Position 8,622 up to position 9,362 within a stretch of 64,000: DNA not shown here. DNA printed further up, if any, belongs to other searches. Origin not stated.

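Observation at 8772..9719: NDT/DNPH1-type N-glycosidase motif fused to an unknown C-terminal domain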

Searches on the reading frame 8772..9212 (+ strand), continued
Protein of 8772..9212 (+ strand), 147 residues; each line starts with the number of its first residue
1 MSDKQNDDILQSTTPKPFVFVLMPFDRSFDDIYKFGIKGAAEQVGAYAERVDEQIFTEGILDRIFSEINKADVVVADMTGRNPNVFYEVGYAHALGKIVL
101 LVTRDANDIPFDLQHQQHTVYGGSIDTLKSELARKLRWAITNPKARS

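Call 100: search_protein_families(library=phrogs, proteins=[L098:6318-7352:-, L098:9004-10530:+, L098:10875-12716:-, L098:4239-5318:+, L097:4772-6322:-, L097:6419-7858:-, L097:1173-1808:+, L095:2260-3306:-, L095:3306-5081:-, L095:5059-6045:+], max_evalue=0.00001)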
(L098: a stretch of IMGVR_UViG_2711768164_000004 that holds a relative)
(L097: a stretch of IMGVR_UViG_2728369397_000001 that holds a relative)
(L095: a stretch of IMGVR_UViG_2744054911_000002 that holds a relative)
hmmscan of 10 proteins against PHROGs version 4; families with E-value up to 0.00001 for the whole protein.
L098:6318-7352:- (345 aa): 1 family
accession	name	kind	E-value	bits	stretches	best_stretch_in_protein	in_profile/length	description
phrog_13899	-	unknown function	7.8e-60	203.7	1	1-232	1-234/275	-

L098:9004-10530:+ (509 aa): 4 families
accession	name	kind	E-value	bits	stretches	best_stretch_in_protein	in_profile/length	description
phrog_923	-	unknown function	1.9e-09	36.9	1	305-413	795-898/990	-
phrog_7713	-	unknown function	4.1e-08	33.9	1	346-388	29-71/103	-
phrog_31265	-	unknown function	6.6e-07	30.5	1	294-411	29-142/264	-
phrog_15350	-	unknown function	2.6e-06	27.6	1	309-421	102-219/494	-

L098:10875-12716:- (614 aa): 0 families

L098:4239-5318:+ (360 aa): 2 families
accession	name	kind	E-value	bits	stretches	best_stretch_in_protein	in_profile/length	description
phrog_1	-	integration and excision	3.1e-34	120.2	1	6-330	116-441/611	integrase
phrog_216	-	integration and excision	6.8e-23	82.2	1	129-335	29-235/301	integrase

L097:4772-6322:- (517 aa): 2 families
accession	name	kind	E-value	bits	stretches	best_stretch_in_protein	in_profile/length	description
phrog_21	-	head and packaging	7.8e-95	319.8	1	30-510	33-518/1362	portal protein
phrog_537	-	head and packaging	1.2e-52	179.5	1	283-508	3-217/233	portal protein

L097:6419-7858:- (480 aa): 0 families

L097:1173-1808:+ (212 aa): 0 families

L095:2260-3306:- (349 aa): 5 families
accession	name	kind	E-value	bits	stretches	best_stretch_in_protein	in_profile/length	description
phrog_68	-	head and packaging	1.2e-148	495.4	1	16-342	13-341/344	portal protein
phrog_8392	-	head and packaging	1.8e-61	207.9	1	18-186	20-188/188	portal protein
phrog_1853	-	unknown function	6.8e-40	137.6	1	213-342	2-147/159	-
phrog_12726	-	unknown function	5.6e-19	69.2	1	267-344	1-78/79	-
phrog_12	-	head and packaging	3.6e-13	50.4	1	97-291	142-331/646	portal protein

L095:3306-5081:- (592 aa): 7 families
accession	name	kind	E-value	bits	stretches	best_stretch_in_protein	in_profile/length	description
phrog_3746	-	head and packaging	9.8e-135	450.3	1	13-378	8-368/374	terminase large subunit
phrog_5751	-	head and packaging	4.3e-129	432.9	1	15-398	70-439/548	terminase large subunit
phrog_5909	-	head and packaging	1.4e-113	379.7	1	280-587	1-281/285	terminase large subunit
phrog_2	-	head and packaging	9.3e-82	277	1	8-560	195-550/807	terminase large subunit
phrog_5713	-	head and packaging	4.1e-53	180.2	1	450-586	1-136/143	terminase large subunit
phrog_10334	-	head and packaging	8.4e-18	65.3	1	528-580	4-56/69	terminase large subunit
phrog_14025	-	unknown function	4.1e-17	63.2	1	18-94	20-96/98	-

L095:5059-6045:+ (329 aa): 3 families
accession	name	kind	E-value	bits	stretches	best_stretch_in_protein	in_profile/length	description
phrog_73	-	head and packaging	1.2e-86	292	1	51-326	4-282/287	head scaffolding protein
phrog_11933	-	head and packaging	6.8e-51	173.3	1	52-238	2-190/198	head maturation protease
phrog_18337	-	unknown function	7.6e-17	62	1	53-114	25-86/87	-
